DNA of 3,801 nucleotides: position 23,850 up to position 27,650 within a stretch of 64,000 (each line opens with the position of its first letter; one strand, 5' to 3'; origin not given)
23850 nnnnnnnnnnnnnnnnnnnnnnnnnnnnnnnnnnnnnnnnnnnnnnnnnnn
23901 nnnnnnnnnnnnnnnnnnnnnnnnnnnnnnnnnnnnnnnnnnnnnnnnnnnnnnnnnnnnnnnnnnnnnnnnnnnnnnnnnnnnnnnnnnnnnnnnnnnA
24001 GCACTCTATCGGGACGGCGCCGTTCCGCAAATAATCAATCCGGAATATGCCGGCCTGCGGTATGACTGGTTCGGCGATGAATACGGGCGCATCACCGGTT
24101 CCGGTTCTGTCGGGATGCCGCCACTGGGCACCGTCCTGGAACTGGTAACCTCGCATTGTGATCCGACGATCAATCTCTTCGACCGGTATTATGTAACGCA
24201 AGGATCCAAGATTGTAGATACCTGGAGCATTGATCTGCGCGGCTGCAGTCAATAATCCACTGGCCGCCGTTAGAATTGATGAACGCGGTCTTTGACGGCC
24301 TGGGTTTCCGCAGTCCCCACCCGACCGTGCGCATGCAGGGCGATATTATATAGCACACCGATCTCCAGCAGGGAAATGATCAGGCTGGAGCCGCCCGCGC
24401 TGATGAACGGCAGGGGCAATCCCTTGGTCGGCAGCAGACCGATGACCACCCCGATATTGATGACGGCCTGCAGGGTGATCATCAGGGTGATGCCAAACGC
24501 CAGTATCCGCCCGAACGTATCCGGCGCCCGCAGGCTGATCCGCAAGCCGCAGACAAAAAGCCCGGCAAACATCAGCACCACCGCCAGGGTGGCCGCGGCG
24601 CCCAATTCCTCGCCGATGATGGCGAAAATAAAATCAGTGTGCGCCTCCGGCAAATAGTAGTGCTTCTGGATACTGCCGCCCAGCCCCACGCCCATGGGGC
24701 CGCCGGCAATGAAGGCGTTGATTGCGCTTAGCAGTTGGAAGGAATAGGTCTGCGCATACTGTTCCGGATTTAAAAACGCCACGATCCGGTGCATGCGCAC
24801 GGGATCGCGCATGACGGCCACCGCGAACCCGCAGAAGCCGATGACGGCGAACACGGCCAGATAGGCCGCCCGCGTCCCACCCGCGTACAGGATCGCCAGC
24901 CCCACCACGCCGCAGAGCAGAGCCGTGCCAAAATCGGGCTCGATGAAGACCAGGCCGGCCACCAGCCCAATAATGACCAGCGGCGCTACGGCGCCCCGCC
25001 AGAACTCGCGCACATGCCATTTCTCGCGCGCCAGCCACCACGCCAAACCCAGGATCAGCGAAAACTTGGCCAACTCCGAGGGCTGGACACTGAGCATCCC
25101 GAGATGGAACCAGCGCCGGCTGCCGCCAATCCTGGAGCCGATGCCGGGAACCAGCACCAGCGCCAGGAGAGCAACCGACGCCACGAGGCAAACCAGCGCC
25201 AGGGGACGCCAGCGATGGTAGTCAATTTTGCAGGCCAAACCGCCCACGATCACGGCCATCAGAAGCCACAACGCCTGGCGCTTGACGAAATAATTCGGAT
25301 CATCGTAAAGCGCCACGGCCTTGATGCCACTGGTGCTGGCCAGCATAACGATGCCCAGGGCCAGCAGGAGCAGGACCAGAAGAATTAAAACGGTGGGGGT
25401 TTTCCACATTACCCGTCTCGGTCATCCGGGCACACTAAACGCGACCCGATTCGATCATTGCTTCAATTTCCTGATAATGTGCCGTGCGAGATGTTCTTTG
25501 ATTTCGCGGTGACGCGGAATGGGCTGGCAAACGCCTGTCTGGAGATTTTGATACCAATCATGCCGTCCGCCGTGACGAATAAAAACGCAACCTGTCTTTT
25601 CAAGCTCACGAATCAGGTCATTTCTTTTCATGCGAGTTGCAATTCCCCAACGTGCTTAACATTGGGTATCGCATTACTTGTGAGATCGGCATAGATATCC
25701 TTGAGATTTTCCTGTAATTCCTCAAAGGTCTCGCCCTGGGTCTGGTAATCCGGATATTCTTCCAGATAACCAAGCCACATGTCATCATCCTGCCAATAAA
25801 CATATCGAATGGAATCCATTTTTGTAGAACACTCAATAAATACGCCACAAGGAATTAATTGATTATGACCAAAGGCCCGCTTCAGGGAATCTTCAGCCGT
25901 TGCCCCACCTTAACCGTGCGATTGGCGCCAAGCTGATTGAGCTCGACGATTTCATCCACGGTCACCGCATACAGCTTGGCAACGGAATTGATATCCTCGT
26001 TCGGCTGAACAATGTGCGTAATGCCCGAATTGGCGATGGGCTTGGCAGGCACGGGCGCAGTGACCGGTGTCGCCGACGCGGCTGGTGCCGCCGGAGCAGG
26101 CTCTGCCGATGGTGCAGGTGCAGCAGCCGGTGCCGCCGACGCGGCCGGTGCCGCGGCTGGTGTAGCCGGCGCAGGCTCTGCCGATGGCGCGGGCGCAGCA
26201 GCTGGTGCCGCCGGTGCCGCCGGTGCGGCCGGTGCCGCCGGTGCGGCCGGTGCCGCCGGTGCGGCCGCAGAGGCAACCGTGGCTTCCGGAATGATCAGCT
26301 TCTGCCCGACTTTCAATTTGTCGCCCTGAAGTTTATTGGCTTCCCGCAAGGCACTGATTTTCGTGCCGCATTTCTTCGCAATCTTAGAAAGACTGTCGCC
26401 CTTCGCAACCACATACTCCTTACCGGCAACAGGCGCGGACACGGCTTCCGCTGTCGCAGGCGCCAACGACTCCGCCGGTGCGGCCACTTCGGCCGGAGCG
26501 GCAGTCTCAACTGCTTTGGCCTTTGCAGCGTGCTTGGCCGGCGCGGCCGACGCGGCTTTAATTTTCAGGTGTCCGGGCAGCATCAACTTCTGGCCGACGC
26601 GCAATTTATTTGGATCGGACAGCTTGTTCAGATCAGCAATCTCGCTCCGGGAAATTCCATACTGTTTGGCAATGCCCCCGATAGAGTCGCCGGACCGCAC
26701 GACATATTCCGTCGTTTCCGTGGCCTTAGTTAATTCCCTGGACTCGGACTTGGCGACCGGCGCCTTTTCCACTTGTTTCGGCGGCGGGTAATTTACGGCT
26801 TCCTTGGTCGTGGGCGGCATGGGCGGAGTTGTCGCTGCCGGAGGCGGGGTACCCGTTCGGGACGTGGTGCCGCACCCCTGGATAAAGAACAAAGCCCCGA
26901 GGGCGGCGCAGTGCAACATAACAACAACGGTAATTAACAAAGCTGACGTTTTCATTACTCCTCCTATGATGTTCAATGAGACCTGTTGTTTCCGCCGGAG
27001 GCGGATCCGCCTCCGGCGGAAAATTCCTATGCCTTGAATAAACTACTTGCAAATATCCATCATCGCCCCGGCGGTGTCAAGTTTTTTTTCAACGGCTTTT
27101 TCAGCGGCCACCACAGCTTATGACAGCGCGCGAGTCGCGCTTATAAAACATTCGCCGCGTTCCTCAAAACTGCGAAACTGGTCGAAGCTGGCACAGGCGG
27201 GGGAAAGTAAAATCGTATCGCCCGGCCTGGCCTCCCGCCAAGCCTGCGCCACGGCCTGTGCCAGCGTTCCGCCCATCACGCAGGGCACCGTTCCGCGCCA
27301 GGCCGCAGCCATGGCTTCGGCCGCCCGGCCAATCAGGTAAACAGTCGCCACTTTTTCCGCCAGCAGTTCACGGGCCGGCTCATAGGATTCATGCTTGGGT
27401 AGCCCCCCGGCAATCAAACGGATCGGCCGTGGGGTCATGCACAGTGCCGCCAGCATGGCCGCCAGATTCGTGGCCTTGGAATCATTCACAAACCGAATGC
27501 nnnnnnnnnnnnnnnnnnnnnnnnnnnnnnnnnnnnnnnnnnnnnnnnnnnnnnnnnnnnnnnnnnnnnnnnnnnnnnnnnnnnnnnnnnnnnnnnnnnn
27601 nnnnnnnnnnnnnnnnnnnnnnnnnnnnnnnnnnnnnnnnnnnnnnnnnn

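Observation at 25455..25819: Low-GC hicB-hicA toxin-antitoxin module inserted inside the division/cell-wall cluster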

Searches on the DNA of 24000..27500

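Call 40: search_rna_families(source=window, start=24000, end=27500, threshold=evalue, max_evalue=1)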
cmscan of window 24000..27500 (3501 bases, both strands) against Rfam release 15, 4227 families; matches with E-value up to 1: 0.
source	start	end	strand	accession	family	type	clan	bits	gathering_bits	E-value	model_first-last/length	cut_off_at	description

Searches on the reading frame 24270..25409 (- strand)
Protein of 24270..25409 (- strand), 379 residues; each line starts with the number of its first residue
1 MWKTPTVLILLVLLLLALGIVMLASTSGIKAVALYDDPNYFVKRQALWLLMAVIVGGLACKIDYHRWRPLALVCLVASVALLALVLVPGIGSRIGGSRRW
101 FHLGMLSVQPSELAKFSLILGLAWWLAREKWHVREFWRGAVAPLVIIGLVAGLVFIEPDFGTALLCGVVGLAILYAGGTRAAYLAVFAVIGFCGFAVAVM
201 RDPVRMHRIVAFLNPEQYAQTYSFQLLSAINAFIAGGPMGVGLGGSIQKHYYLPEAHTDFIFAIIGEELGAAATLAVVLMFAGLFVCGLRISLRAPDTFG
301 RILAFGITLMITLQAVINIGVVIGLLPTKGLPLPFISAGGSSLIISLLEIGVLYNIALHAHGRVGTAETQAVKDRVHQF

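Call 4: search_protein_families(library=pfam, proteins=[window:24270-25409:-], max_evalue=0.01)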
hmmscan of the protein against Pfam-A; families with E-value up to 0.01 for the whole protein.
window:24270-25409:- (379 aa): 1 family
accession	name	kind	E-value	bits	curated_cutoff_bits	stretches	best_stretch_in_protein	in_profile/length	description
PF01098.24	FTSW_RODA_SPOVE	-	2.2e-100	336.5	26.4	1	7-360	3-354/356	Cell cycle protein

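Call 7: search_protein_families(library=ncbifam, proteins=[window:24270-25409:-], max_evalue=0.1)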
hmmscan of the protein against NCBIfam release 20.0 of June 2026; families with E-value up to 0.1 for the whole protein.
window:24270-25409:- (379 aa): 6 families
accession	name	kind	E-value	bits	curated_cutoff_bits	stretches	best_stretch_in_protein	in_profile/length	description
TIGR02614.1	ftsW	equivalog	3.5e-111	371.7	337.5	1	7-358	3-355/357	putative lipid II flippase FtsW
TIGR02615.1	spoVE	exception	2.3e-99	333.2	448.8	1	7-357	3-353/354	stage V sporulation protein E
TIGR02210.1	rodA_shape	equivalog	1.2e-80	271.3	336.7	1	7-360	3-356/357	rod shape-determining protein RodA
NF008042.0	PRK10774.1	equivalog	1.7e-69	234.8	493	1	7-360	38-392/405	cell division protein FtsW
NF037961.1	RodA_shape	subfamily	3.8e-46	158.2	150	2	216-345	266-396/415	rod shape-determining protein RodA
NF008060.0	PRK10794.1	equivalog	6.9e-45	153.6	590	1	7-359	19-362/370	peptidoglycan glycosyltransferase MrdB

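Call 10: find_related_loci(query=window:24270-25409:-, collection=genome_contigs, flank=10000)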
Query window:24270-25409:- (379 aa) in genome_contigs; peptide patterns used: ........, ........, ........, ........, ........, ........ (x = any residue, [..] = any of these).
600 stretches matched a pattern (row limit reached: there are more); 595 encode a relative of the query (tblastn E <= 1e-3); the best 80 are kept; 80 distinct loci.
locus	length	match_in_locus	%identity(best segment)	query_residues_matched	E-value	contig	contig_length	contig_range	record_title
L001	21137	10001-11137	76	1-379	6e-167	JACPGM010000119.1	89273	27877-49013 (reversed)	MAG: Lentisphaerae bacterium isolate NC_groundwater_387_Ag_B-0.1um_58_26 GD18-4_B1_scaffold_1037378, whole genome shotgu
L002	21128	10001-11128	57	1-377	3e-121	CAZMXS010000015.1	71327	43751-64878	MAG TPA_asm: uncultured Verrucomicrobiota bacterium isolate SRP167436_co1_345 genome assembly, contig: NODE_381_length_7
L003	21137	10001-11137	54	1-378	2e-118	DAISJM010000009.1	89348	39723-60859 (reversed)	MAG TPA_asm: Verrucomicrobiota bacterium isolate CTOTU18273 NODE_211_length_89348_cov_6.781103, whole genome shotgun seq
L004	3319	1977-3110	52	1-379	2e-121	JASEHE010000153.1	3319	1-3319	MAG: Verrucomicrobiota bacterium isolate Yes70-15 NODE_153_length_3319_cov_14.871017, whole genome shotgun sequence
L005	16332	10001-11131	51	1-379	5e-110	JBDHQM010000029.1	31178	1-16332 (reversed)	MAG: Kiritimatiellia bacterium isolate AS-MESO-3CA.351 NODE_6014_length_31178_cov_5.453555, whole genome shotgun sequenc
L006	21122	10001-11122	52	1-378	5e-107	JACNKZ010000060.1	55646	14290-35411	MAG: Kiritimatiellaeota bacterium isolate NIOZ-UU71 NIOZ-UU_NODE_531_length_55646_cov_23.6661, whole genome shotgun sequ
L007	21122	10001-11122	47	1-378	2e-106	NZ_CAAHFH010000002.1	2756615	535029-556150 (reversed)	Pontiella sulfatireligans strain F21(T), whole genome shotgun sequence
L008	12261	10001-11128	48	3-378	1e-104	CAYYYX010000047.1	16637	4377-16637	MAG TPA_asm: uncultured Verrucomicrobiota bacterium isolate binchicken_co47_190 genome assembly, contig: NODE_2411_lengt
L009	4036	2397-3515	47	1-377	2e-100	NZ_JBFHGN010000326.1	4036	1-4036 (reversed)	MAG: Pontiella sp. isolate Mix_sand07.2021.05.G.155 k141_53021_length_4036_cov_8.0000, whole genome shotgun sequence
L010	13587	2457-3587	46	1-378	4e-96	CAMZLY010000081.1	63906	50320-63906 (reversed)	uncultured bacterium isolate RB_MAG_00009 genome assembly, contig: RB_MAG_00009_000000000081, whole genome shotgun seque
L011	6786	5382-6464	45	19-377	6e-90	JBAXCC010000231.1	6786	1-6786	MAG: bacterium isolate ELA183 MAG183_231, whole genome shotgun sequence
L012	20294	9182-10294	43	4-375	1e-89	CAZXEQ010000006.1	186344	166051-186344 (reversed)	MAG TPA_asm: uncultured bacterium isolate binchicken_co105_463 genome assembly, contig: NODE_75_length_186344_cov_10.859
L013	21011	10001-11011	50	22-357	5e-89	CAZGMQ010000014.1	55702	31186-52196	MAG TPA_asm: uncultured Verrucomicrobiota bacterium isolate binchicken_co181_152 genome assembly, contig: NODE_605_lengt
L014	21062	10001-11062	45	4-357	2e-87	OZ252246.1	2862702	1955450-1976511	MAG: Nitrospinales bacterium isolate 09764799-6df8-48cc-ac82-a3f7e3b0517f genome assembly, chromosome: 1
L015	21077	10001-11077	45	6-364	4e-85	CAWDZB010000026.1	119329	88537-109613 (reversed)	MAG: uncultured delta proteobacterium isolate MFD05684.bin.3.160 genome assembly, contig: contig_88134, whole genome sho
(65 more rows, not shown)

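Call 47: find_related_loci(query=window:24270-25409:-, collection=metagenome_contigs, flank=4000)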
Query window:24270-25409:- (379 aa) in metagenome_contigs; peptide patterns used: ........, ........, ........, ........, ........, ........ (x = any residue, [..] = any of these).
600 stretches matched a pattern (row limit reached: there are more); 595 encode a relative of the query (tblastn E <= 1e-3); the best 80 are kept; 80 distinct loci.
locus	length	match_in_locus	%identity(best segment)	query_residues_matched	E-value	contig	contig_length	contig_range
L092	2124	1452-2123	93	1-224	6e-144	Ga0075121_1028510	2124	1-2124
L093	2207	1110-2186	51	19-379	6e-115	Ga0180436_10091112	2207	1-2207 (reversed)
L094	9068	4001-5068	52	3-357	4e-97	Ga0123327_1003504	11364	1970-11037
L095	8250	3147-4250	45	1-370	4e-90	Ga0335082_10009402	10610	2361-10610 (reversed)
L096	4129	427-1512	44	6-365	5e-90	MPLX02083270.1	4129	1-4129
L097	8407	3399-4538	42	1-378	8e-90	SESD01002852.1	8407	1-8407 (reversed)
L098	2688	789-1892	43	1-358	4e-90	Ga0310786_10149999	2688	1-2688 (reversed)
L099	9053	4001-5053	44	7-357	1e-87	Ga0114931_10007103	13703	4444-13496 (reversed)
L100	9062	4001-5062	46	7-361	3e-87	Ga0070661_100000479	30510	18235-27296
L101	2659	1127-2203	45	6-364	2e-89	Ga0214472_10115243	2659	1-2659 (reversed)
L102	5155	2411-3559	45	1-376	5e-87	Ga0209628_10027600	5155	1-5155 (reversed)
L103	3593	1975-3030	45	12-363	4e-87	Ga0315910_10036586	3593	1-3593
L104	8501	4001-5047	46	25-375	3e-86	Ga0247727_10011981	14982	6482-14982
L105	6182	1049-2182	42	3-378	2e-85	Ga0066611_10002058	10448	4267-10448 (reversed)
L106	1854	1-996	46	40-378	4e-89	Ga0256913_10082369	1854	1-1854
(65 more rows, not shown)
